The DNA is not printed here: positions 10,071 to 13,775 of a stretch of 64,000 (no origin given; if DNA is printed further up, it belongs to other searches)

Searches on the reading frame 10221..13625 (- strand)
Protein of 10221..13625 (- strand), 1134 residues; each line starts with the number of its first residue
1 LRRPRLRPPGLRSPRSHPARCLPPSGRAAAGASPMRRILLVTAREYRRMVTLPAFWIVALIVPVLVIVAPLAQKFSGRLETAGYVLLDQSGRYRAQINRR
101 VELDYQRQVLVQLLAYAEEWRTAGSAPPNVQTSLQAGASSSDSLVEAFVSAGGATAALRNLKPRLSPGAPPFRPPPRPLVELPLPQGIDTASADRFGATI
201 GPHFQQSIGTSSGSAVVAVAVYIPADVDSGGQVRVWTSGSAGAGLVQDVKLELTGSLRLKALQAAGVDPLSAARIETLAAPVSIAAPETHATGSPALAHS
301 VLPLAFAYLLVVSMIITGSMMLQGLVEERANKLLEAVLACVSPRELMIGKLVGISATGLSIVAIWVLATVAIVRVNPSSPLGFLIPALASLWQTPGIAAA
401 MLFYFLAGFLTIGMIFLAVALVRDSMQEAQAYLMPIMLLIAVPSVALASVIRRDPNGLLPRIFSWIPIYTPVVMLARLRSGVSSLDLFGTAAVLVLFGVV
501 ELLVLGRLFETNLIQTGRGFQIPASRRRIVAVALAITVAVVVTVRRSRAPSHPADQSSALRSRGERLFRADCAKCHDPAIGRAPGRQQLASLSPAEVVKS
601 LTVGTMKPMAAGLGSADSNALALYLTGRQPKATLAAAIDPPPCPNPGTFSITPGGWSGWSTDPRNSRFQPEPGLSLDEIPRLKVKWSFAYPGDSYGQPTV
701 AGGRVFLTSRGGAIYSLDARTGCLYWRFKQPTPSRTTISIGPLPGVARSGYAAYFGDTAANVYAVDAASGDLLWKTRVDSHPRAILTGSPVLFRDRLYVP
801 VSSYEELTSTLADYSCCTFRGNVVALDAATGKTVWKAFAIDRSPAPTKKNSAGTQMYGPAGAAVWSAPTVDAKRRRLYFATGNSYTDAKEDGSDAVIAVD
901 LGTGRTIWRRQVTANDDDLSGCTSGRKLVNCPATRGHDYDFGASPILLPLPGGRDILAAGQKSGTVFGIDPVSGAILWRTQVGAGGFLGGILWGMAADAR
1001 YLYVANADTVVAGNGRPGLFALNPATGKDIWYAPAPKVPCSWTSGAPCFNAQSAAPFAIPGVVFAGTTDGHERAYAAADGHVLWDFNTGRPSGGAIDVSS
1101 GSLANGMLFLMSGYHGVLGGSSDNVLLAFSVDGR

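Call 65: search_protein_families(library=pfam, proteins=[window:10221-13625:-], max_evalue=0.0001)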
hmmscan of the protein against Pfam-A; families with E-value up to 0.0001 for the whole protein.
window:10221-13625:- (1134 aa): 5 families
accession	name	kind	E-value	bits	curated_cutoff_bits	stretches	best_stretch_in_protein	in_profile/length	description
PF13360.13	PQQ_2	-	2.3e-33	116.2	27.6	2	683-806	54-179/233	Outer membrane protein assembly factor BamB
PF12698.13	ABC2_membrane_3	-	5.6e-27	95.2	31.6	1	221-502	83-342/347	ABC-2 family transporter protein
PF01011.28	PQQ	-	1.2e-23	84.2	26.7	1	656-916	1-290/595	Glucose/ethanol/alcohol dehydrogenase, beta-propeller domain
PF13570.13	Beta-prop_ACSF4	-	2e-13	50.9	133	1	682-794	165-265/329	Beta-alanine-activating enzyme, beta-propeller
PF13442.11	Cytochrome_CBB3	-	1e-05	26.2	27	1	562-625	4-68/68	Cytochrome C oxidase, cbb3-type, subunit III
